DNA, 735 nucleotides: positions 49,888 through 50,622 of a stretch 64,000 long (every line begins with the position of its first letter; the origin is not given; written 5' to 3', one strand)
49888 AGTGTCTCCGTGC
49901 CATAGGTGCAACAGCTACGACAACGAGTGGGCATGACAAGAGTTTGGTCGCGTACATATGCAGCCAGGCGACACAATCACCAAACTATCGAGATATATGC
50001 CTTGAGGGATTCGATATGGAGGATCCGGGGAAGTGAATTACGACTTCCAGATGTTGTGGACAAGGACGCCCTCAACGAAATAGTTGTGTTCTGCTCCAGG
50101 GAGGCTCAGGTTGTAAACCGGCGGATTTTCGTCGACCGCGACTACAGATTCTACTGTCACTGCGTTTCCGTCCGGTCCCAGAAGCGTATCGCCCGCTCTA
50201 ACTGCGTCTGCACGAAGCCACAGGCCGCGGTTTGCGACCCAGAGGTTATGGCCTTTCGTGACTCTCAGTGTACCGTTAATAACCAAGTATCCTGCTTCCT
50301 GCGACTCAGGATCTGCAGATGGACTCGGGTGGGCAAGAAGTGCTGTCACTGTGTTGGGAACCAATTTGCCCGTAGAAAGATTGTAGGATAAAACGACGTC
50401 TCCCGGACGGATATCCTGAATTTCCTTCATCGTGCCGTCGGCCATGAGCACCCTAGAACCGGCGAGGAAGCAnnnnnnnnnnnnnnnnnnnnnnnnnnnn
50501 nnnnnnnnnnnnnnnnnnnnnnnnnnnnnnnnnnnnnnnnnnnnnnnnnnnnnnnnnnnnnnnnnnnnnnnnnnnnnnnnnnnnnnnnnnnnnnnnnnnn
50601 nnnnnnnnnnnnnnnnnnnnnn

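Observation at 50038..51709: Hint (intein-like) domain protein with Tyr-rich repeat tract embedded antisense within the paralog array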

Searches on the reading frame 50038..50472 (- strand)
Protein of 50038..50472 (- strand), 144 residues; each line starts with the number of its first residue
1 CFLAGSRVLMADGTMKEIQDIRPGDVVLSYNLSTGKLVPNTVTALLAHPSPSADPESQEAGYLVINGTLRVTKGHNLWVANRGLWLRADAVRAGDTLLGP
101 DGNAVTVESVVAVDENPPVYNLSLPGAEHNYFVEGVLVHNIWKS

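Call 69: search_solved_structures(query=window:50038-50472:-, max_evalue=0.001, show_alignments=2)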
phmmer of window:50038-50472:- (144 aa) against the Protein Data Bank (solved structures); distinct sequences matched with E-value up to 0.001: 6.
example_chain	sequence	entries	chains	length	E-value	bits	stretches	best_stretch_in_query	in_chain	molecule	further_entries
8w20_A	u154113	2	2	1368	5.3e-13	52.3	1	2-140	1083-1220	Intein C-terminal splicing domain-containing protein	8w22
2lwy_A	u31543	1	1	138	5.7e-07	32.7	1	2-140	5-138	BACTERIAL INTEIN-LIKE DOMAIN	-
6y75_A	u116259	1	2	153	1.2e-06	31.7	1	2-141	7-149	NAD(P)(+)--arginine ADP-ribosyltransferase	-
6tmm_BBB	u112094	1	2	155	1.2e-06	31.7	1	2-141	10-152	NAD(P)(+)--arginine ADP-ribosyltransferase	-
6tmm_AAA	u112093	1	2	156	1.2e-06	31.6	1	2-141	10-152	NAD(P)(+)--arginine ADP-ribosyltransferase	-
6y75_B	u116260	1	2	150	1.4e-06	31.4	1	2-140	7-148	NAD(P)(+)--arginine ADP-ribosyltransferase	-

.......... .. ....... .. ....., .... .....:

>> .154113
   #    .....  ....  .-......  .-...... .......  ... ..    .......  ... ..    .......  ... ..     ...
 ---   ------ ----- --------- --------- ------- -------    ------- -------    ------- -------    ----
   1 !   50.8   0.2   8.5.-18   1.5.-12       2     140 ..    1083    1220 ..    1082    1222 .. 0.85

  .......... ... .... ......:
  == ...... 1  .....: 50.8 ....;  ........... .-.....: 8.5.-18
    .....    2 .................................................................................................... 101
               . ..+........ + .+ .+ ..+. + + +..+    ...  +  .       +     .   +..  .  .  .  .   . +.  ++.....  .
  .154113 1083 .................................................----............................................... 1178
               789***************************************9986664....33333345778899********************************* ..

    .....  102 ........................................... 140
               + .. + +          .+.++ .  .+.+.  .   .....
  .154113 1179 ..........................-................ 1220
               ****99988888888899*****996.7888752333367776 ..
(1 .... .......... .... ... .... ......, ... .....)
